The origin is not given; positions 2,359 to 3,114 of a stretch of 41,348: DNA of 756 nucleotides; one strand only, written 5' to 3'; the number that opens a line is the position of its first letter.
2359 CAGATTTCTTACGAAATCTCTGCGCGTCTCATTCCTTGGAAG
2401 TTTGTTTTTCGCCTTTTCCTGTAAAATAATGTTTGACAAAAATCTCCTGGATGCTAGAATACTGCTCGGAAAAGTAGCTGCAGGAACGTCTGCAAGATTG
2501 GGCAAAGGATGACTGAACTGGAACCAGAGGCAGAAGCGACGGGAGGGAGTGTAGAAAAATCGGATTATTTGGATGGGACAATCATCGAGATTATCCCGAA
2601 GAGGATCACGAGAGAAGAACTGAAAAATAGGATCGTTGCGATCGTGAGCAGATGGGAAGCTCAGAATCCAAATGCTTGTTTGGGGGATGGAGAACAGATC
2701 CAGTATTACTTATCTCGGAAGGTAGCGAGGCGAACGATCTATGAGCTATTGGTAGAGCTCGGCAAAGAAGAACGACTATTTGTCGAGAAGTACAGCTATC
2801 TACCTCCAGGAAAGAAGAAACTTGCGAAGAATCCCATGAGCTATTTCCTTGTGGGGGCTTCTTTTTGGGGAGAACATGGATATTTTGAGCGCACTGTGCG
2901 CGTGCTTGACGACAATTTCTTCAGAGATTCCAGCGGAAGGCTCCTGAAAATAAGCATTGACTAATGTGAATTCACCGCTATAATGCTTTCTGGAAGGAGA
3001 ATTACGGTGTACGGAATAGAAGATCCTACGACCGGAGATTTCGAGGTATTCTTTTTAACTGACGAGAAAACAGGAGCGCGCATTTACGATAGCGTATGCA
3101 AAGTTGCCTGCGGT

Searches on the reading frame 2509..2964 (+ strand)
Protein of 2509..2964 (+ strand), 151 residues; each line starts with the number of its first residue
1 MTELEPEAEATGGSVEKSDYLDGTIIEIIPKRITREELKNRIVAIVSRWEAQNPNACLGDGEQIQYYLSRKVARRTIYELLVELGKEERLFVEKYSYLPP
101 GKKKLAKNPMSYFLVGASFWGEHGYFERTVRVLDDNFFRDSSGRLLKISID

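Call 84: find_encoding_contigs(protein=window:2509-2964:+, flank=10000, max_places=4)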
Protein window:2509-2964:+ (151 aa): 1 contig read that carries it; 1 place shown.
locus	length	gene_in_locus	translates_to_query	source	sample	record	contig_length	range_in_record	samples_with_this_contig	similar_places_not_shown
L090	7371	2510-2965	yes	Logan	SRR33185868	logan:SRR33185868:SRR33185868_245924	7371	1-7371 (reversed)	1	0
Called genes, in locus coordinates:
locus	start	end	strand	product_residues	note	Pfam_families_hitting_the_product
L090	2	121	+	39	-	?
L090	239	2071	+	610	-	PF03446:NAD_binding_2 (weak), PF03721:UDPG_MGDP_dh_N, PF00984:UDPG_MGDP_dh, PF14890:Intein_splicing (weak), PF03720:UDPG_MGDP_dh_C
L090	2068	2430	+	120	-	-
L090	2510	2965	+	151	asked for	-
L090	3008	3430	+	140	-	-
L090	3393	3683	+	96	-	-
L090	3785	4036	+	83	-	-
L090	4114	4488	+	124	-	-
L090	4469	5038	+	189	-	-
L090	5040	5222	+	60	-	-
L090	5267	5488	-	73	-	-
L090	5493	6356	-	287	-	-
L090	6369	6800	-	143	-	-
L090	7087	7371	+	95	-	?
